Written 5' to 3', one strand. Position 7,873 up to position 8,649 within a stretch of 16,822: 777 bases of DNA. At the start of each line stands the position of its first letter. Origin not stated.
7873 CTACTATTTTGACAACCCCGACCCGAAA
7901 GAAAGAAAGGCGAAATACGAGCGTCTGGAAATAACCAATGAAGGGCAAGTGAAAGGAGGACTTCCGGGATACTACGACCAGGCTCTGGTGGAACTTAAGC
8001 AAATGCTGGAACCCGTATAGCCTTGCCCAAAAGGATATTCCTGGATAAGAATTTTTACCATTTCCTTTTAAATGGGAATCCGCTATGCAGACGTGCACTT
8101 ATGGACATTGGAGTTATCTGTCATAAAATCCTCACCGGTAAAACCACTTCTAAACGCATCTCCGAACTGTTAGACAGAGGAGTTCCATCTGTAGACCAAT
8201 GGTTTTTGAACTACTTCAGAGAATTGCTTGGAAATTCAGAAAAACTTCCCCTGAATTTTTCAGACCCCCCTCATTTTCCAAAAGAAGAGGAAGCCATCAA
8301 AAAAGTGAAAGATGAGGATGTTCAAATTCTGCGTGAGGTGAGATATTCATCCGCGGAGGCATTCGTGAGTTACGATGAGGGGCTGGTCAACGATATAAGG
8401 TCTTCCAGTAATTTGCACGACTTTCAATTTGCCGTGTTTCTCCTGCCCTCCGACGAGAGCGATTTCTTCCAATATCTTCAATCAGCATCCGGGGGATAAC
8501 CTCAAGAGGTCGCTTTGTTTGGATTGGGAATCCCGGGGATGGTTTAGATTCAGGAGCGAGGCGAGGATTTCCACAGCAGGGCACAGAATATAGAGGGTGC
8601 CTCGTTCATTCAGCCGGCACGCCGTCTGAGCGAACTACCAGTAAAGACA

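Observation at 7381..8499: Split mini ABC-type ATPase coupled stop-to-start with a PIN-like gene: a decayed or unconventional defence-like module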

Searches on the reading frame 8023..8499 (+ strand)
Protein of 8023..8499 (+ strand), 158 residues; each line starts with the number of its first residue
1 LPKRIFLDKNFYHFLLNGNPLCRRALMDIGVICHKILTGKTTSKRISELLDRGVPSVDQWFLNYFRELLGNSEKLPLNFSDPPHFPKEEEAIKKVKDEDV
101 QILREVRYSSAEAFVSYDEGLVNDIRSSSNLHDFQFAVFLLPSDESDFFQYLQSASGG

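Call 4: search_protein_families(library=pfam, proteins=[window:8023-8499:+], max_evalue=1)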
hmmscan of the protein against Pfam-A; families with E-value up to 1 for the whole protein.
window:8023-8499:+ (158 aa): 0 families

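Call 9: search_protein_families(library=padloc, proteins=[window:8023-8499:+], max_evalue=1)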
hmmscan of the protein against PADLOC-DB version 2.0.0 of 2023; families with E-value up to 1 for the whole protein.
window:8023-8499:+ (158 aa): 0 families

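Call 10: search_protein_families(library=ncbifam, proteins=[window:8023-8499:+], max_evalue=1)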
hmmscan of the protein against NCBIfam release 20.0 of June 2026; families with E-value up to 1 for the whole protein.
window:8023-8499:+ (158 aa): 0 families

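Call 12: find_homologous_proteins(query=window:8023-8499:+, max_evalue=0.01)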
Query window:8023-8499:+ (158 aa): 3 proteins with E <= 0.01 among 37 candidates.
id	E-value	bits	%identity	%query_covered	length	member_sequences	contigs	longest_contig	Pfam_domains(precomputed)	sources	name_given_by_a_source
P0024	4.4e-81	288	100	84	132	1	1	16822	-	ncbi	-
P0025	6.5e-34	135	46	97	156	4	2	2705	-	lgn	-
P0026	1.8e-18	85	39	96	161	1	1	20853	-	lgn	-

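Call 13: find_encoding_contigs(protein=P0026, flank=6000, max_places=4)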
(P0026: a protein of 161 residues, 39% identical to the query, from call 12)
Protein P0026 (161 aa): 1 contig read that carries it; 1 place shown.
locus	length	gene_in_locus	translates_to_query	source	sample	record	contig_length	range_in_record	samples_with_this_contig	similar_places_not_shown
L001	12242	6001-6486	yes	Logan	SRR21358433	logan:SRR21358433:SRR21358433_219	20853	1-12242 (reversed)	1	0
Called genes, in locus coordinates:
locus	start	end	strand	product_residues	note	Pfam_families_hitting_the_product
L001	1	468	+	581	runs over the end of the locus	PF10412:TrwB_AAD_bind, PF02534:T4SS-DNA_transf, PF12696:TraG-D_C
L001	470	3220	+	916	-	PF08751:TrwC, PF13245:AAA_19, PF13604:AAA_30, PF18335:SH3_13 (weak)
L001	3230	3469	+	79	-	PF12728:HTH_17 (weak)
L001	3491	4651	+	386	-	PF00589:Phage_integrase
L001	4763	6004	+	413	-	PF02463:SMC_N (weak), PF13175:AAA_15, PF13476:AAA_23, PF13304:AAA_21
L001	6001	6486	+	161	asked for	-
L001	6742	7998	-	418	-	PF05168:HEPN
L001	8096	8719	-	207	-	PF13338:AbiEi_4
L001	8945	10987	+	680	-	-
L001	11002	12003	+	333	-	-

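Call 14: find_encoding_contigs(protein=P0025, flank=6000, max_places=4)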
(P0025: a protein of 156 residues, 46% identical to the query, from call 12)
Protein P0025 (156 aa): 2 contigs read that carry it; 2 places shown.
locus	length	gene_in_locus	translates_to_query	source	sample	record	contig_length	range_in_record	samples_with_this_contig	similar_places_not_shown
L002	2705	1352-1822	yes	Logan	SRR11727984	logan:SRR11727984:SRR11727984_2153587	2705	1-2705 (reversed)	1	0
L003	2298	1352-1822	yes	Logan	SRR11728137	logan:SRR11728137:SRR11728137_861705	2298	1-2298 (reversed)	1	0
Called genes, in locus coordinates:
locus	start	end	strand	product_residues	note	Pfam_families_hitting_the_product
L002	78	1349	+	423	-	PF13175:AAA_15, PF13476:AAA_23 (weak), PF13304:AAA_21 (faint), PF13175:AAA_15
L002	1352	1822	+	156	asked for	-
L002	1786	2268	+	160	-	-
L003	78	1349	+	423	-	PF13175:AAA_15, PF13476:AAA_23, PF13304:AAA_21 (faint), PF13175:AAA_15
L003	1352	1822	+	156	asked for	-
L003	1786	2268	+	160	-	-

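Call 19: search_solved_structures(query=A1, max_evalue=10, show_alignments=2)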
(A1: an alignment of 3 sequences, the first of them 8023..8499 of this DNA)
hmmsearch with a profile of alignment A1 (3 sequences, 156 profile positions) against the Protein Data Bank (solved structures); distinct sequences matched with E-value up to 10: 2.
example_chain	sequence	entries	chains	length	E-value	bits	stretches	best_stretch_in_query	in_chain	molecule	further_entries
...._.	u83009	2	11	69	0.18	15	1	62-112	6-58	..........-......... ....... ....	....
6z1p_AT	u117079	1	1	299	0.71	13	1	38-93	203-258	Signal peptide-binding domain protein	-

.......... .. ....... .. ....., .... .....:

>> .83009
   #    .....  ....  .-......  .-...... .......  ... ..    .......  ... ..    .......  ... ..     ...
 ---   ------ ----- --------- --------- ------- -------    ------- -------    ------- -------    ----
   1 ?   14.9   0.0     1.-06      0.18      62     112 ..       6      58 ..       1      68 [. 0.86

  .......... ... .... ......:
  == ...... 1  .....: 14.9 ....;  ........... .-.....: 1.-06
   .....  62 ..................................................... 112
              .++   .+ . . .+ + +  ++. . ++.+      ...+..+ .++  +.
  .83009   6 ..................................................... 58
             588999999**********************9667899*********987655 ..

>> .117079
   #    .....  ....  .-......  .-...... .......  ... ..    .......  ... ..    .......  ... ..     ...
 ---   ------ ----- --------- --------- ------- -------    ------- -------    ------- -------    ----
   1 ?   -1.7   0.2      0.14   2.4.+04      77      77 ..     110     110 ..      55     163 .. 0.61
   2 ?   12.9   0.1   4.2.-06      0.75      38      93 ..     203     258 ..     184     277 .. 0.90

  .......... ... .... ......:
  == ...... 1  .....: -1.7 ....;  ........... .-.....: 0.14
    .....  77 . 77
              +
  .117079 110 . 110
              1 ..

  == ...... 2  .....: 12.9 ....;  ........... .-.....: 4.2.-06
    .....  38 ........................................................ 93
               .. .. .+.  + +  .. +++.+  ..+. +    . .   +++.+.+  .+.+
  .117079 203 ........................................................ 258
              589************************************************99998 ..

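Call 20: search_protein_families(library=pfam, alignment_id=A1, max_evalue=10)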
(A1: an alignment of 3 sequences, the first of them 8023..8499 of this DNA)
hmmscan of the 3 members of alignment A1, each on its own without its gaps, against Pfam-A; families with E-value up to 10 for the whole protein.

A. member 1, window:8023-8499:+ (158 aa): 0 families

B. families by the number of members that match (of 3 scanned): 0 families

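Call 28: search_protein_representatives(alignment_id=A1)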
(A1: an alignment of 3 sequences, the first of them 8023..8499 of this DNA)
Query: 3 sequences, 156 profile positions. Proteins with E-value up to 0.001 (for the whole library): 9; up to 1e-10: 3; up to 1e-30: 3. The best 9 are listed.
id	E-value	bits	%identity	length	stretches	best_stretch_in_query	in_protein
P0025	1.6e-78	278.3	-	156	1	1-156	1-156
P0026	4.3e-73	260.6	-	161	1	1-155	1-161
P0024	2.2e-60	219.4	-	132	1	28-156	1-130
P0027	6.2e-09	52.2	-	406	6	102-145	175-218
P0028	1.5e-06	44.4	-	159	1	5-133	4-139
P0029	3.3e-05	40.1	-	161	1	18-138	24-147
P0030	7.1e-05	39.0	-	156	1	2-128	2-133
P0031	3.2e-04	36.9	-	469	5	55-87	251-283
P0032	1.0e-03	35.3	-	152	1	3-126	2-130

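Call 30: search_protein_families(library=padloc, proteins=[L002:78-1349:+, L001:4763-6004:+, L002:1786-2268:+], max_evalue=0.001)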
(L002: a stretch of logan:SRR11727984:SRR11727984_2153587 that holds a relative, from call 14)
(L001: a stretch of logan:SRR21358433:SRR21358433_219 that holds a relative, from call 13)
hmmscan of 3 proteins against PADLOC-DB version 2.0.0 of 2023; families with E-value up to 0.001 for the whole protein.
L002:78-1349:+ (423 aa): 112 families (the best 25 are shown)
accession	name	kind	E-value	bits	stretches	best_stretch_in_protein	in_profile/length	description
PDLC03878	NsnB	-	1.3e-52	177.7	2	245-419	169-344/345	-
PDLC04148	HEC-03B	-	9.6e-29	98.7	2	277-414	304-441/458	-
PDLC02979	AriA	-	1.3e-26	92.3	2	1-76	1-76/373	-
PDLC04707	PDC-M55A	-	1.3e-22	78.4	2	255-418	243-410/421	-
PDLC00069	GajA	-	2e-15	54.3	2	2-94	3-94/687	AAA ATPase domain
PDLC02980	AriA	-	2.9e-14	51.7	2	291-356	238-303/304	-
PDLC00070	GajA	-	2e-13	47.8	2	2-99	3-99/596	AAA ATPase domain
PDLC00093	GajA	-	1.3e-12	45.3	2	2-47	3-49/736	AAA ATPase domain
PDLC00075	GajA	-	1.3e-12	45.1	2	274-359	231-313/536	AAA ATPase domain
PDLC04176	HEC-01A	-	1.7e-12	45.4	2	2-100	3-100/371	-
PDLC02981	AriAB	-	2.1e-12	44.6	2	2-83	3-92/694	-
PDLC00065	GajA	-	2.7e-12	44.3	2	314-385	337-404/670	AAA ATPase domain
PDLC00077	GajA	-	2.7e-12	44.1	2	2-49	3-52/616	AAA ATPase domain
PDLC00067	GajA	-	2.8e-12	43.9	2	2-48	5-51/604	AAA ATPase domain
PDLC02335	AbiLi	-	5.5e-12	43.4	1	1-359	49-243/326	AbiLi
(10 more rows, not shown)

L001:4763-6004:+ (413 aa): 124 families (the best 25 are shown)
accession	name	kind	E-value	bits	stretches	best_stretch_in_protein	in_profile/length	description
PDLC03878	NsnB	-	3.1e-51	173.2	2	229-407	164-344/345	-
PDLC02979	AriA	-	2e-30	104.9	1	1-343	1-372/373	-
PDLC04148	HEC-03B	-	1.4e-29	101.4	2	274-401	314-440/458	-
PDLC04707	PDC-M55A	-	8.6e-25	85.6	1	2-407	3-411/421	-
PDLC02980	AriA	-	3.9e-20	71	1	23-344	1-303/304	-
PDLC02336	AbiLi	-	2.8e-15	54.7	2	1-46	1-47/340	AbiLi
PDLC04609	PDC-M38A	-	4.5e-15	53.7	2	189-369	165-345/371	-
PDLC02335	AbiLi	-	7.3e-15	52.8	1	1-356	49-248/326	AbiLi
PDLC02358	Old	-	1.7e-14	51.6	1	2-60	4-62/578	Old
PDLC00069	GajA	-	2e-14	51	2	2-52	3-54/687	AAA ATPase domain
PDLC02915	ATPase-Toprim_I-B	-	2.7e-14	50.9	2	1-42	2-43/623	-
PDLC00070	GajA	-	2.7e-14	50.7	2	2-63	3-64/596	AAA ATPase domain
PDLC04176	HEC-01A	-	5.1e-14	50.4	2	2-89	3-91/371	-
PDLC04178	HEC-01A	-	5.1e-14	50.1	1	2-48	9-55/399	-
PDLC04393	PDC-M07A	-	8.1e-14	49.4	1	1-98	1-103/435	-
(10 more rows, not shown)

L002:1786-2268:+ (160 aa): 0 families

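Call 34: find_related_loci(query=A1, collection=genome_contigs, flank=6000)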
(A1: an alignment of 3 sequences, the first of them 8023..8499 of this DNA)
Query A1 (158 aa) in genome_contigs; peptide patterns used: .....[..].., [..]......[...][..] (x = any residue, [..] = any of these).
47 stretches matched a pattern, but none encodes a relative of the query by tblastn (E <= 1e-3).

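Call 35: find_related_loci(query=A1, collection=metagenome_contigs, flank=6000)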
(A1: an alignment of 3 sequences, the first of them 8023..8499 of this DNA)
Query A1 (158 aa) in metagenome_contigs; peptide patterns used: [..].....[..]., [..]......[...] (x = any residue, [..] = any of these).
600 stretches matched a pattern, but none encodes a relative of the query by tblastn (E <= 1e-3).

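Call 37: find_homologous_proteins(query=A3, max_evalue=0.01)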
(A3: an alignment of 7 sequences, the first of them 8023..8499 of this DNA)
Query A3 (7 sequences) (158 aa, profile of the alignment): 47 proteins with E <= 0.01 among 8000 candidates.
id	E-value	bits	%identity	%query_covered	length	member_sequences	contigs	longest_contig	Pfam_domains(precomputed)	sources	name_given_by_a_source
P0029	2.0e-53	198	27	83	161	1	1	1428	-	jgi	jgi:hypothetical protein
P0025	2.3e-52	195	46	97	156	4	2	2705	-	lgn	-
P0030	9.0e-51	190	29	81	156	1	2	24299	-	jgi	jgi:hypothetical protein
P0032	1.5e-49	186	22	63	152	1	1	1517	-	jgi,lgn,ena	-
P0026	6.2e-48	180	39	96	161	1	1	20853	-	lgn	-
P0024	7.1e-41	157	100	84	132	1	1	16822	-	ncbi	-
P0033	2.3e-33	133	29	83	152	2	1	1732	-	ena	-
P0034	6.9e-32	128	29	64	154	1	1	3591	-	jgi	jgi:hypothetical protein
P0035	3.6e-31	126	-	-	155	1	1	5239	-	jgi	jgi:hypothetical protein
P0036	1.3e-30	124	27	92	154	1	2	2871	-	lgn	-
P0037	1.3e-30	124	25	83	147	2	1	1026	-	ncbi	-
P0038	4.1e-30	122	-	-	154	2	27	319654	-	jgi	jgi:hypothetical protein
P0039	6.2e-30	122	29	82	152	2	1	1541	-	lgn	-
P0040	6.4e-30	122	22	69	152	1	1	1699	-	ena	-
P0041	1.8e-29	120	26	41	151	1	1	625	-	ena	-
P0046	7.0e-29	118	27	83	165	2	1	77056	-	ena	-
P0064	4.4e-25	106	26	82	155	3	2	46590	-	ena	-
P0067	6.2e-24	102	27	72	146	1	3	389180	-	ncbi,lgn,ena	-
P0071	6.7e-19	86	27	42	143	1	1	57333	-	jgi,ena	jgi:hypothetical protein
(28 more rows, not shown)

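Call 38: find_encoding_contigs(protein=P0038, flank=5000, max_places=3)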
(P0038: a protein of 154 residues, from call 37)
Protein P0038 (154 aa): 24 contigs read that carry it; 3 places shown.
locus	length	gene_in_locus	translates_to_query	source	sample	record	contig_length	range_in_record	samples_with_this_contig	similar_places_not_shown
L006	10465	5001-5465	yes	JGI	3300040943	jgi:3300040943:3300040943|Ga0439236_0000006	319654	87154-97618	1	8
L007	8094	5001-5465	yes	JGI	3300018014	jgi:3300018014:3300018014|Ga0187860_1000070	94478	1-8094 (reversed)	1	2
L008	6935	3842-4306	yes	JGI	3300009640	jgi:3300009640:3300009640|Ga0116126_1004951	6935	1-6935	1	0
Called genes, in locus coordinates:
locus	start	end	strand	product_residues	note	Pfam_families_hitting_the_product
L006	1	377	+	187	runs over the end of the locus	PF05163:DinB (weak), PF12867:DinB_2, PF11716:MDMPI_N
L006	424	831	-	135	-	PF08570:DUF1761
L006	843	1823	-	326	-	PF08100:Dimerisation, PF00891:Methyltransf_2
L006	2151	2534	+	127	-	-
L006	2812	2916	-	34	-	-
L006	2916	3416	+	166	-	-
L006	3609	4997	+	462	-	PF02463:SMC_N (faint), PF13175:AAA_15, PF13476:AAA_23, PF13304:AAA_21, PF13175:AAA_15, PF12476:DUF3696 (weak)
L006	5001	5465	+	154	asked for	-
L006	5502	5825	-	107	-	-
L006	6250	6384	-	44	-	-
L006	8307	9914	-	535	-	PF00884:Sulfatase (faint), PF01663:Phosphodiest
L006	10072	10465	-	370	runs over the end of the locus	PF00903:Glyoxalase (weak), PF13669:Glyoxalase_4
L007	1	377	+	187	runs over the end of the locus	PF05163:DinB (weak), PF12867:DinB_2, PF11716:MDMPI_N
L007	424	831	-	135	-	PF08570:DUF1761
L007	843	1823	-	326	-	PF08100:Dimerisation, PF00891:Methyltransf_2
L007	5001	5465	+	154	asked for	-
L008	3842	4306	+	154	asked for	-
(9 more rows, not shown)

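Call 39: find_encoding_contigs(protein=P0067, flank=5000, max_places=2)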
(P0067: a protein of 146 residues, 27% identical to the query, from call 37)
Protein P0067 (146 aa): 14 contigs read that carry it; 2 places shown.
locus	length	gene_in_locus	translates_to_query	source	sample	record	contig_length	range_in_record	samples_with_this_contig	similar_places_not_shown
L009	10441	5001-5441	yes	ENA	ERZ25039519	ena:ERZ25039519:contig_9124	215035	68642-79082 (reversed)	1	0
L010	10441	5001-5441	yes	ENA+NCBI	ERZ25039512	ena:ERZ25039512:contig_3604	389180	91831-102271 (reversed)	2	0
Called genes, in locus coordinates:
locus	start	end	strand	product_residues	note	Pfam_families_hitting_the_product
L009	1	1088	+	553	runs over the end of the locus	PF12836:HHH_3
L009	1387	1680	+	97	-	PF01135:PCMT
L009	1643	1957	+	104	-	PF01135:PCMT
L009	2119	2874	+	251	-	PF00535:Glycos_transf_2, PF10111:Glyco_tranf_2_2 (weak), PF13641:Glyco_tranf_2_3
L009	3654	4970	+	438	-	PF02463:SMC_N (faint), PF13175:AAA_15, PF13476:AAA_23, PF13304:AAA_21, PF13175:AAA_15, PF12476:DUF3696 (faint)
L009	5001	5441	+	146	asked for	-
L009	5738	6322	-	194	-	PF18306:LDcluster4, PF03641:Lysine_decarbox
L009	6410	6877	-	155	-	PF00293:NUDIX, PF14815:NUDIX_4 (faint)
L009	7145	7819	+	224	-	-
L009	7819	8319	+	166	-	PF13302:Acetyltransf_3, PF13420:Acetyltransf_4, PF00583:Acetyltransf_1, PF13508:Acetyltransf_7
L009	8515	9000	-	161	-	PF12867:DinB_2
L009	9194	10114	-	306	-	PF01135:PCMT, PF13847:Methyltransf_31 (weak), PF08241:Methyltransf_11 (weak), PF13649:Methyltransf_25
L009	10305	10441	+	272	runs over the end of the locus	PF05368:NmrA (weak), PF01073:3Beta_HSD, PF01370:Epimerase, PF13460:NAD_binding_10 (faint), PF16363:GDP_Man_Dehyd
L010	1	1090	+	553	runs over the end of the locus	PF12836:HHH_3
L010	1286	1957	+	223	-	PF01135:PCMT, PF00398:RrnaAD (weak), PF01209:Ubie_methyltran (faint), PF13847:Methyltransf_31 (weak), PF08241:Methyltransf_11 (weak), PF08242:Methyltransf_12 (weak), PF13649:Methyltransf_25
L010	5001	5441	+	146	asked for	-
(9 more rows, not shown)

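Call 40: find_encoding_contigs(protein=P0030, flank=5000, max_places=2)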
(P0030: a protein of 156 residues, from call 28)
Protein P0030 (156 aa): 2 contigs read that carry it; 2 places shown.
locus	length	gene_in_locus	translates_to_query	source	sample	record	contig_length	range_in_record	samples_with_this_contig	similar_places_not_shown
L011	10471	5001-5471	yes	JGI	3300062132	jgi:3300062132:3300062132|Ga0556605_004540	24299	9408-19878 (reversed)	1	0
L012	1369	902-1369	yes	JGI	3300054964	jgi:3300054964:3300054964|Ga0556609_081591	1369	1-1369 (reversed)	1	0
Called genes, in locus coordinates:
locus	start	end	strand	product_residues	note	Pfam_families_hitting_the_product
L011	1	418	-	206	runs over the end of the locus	PF01121:CoaE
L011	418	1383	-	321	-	PF00763:THF_DHG_CYH, PF02882:THF_DHG_CYH_C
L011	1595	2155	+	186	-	PF08207:EFP_N, PF01132:EFP, PF09285:Elong-fact-P_C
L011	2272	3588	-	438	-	PF00206:Lyase_1, PF10397:ADSL_C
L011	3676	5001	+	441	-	PF02463:SMC_N (weak), PF13175:AAA_15, PF13476:AAA_23 (weak), PF13304:AAA_21, PF13175:AAA_15, PF12476:DUF3696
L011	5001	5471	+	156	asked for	-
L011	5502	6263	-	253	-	PF00753:Lactamase_B, PF13483:Lactamase_B_3 (weak), PF23023:Anti-Pycsar_Apyc1, PF12706:Lactamase_B_2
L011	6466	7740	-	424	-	PF00675:Peptidase_M16, PF05193:Peptidase_M16_C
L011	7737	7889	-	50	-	-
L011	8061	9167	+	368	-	PF21016:RlmN_N (weak), PF04055:Radical_SAM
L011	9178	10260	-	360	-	PF02578:Cu-oxidase_4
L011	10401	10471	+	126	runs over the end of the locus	PF01648:ACPS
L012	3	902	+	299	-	?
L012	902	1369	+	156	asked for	?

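Call 41: predict_structure(alignment_id=A3)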
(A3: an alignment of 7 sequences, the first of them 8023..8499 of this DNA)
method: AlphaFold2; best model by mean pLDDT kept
length: 158 residues; sequences in the alignment: 7
mean_pLDDT: 89.1   pTM: 0.86
mean pLDDT of the five models: 89.1, 88.8, 87.0, 86.4, 84.9
residues with pLDDT >= 90: 100; 70-90: 49; 50-70: 7; < 50: 2
segments of 3 or more residues with pLDDT < 50: none
pLDDT, mean of each block of 10 residues (from residue 1): 92 93 94 89 89 86 88 60 90 90 91 96 93 94 97 80
secondary structure, 60 per line:
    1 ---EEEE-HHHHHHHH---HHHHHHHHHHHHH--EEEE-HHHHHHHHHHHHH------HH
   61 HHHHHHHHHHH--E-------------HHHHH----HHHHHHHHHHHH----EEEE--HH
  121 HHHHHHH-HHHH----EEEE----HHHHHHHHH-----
elements in order: E4-7 H9-16 H20-32 E35-38 H40-52 H59-71 H88-92 H97-108 E113-116 H119-127 H129-132 E137-140 H145-153

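Call 44: fold_search(model_id=the predicted structure, library=pdb)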
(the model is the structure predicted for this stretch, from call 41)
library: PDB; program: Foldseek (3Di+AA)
matches with E <= 10: 690; with E <= 0.001: 0
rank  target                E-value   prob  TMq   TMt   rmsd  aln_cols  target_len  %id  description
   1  1v8p_B                1.1e-03  1.00  0.46  0.53   6.2       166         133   13  Crystal structure of PAE2754 from Pyrobaculum aerophilum (released 2004-02-10)
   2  1v8o_F                3.9e-03  0.99  0.44  0.49   6.6       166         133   11  Crystal Structure of PAE2754 from Pyrobaculum aerophilum (released 2004-02-10)
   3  1y82_A                5.0e-03  1.00  0.58  0.62   4.8       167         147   12  Conserved hypothetical protein Pfu-367848-001 from Pyrococcus furiosus (released 2005-01-25)
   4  1v8p_C                6.0e-03  0.99  0.45  0.50   6.4       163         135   11  Crystal structure of PAE2754 from Pyrobaculum aerophilum (released 2004-02-10)
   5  1ye5_B                6.8e-03  1.00  0.56  0.59   5.1       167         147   16  Crystal structure of hypothetical protein of unknown function from pyrococcus horikoshii OT3 (released 2005-05-17)
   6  8wmm_G                1.2e-02  0.99  0.49  0.56   5.8       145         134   10  Structure of CbCas9-PcrIIC1 complex bound to 28-bp DNA substrate (20-nt complementary) (released 2024-06-05)
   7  5ecw_A                1.5e-02  1.00  0.55  0.63   4.4       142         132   13  Structure of the Shigella flexneri VapC mutant D7A (released 2016-02-17)
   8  3zvk_B                1.5e-02  0.99  0.51  0.59   5.0       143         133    9  Crystal structure of VapBC2 from Rickettsia felis bound to a DNA fragment from their promoter (released 2011-12-14)
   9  1v96_B                2.2e-02  0.99  0.54  0.58   5.5       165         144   14  Crystal structure of hypothetical protein of unknown function from pyrococcus horikoshii OT3 (released 2005-02-01)
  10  3zvk_A                2.2e-02  0.99  0.49  0.57   5.4       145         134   10  Crystal structure of VapBC2 from Rickettsia felis bound to a DNA fragment from their promoter (released 2011-12-14)
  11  5h4h_B                2.6e-02  0.98  0.54  0.58   5.2       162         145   15  Structure of PIN-domain protein (VapC4 toxin) from Pyrococcus horikoshii determined at 2.2 A resolution (released 2016-11-23)
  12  5x3t_B                3.7e-02  0.96  0.46  0.52   5.9       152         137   13  VapBC from Mycobacterium tuberculosis (released 2017-06-07)
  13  1y82_D                4.2e-02  0.99  0.58  0.64   4.5       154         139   14  Conserved hypothetical protein Pfu-367848-001 from Pyrococcus furiosus (released 2005-01-25)
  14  2fe1                  4.5e-02  0.96  0.44  0.52   5.5       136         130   12  Crystal Structure of PAE0151 from Pyrobaculum aerophilum (released 2005-12-27)
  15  5ed0_A                4.8e-02  0.98  0.53  0.61   4.7       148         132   10  Structure of the Shigella flexneri VapC mutant D7N (released 2016-02-17)
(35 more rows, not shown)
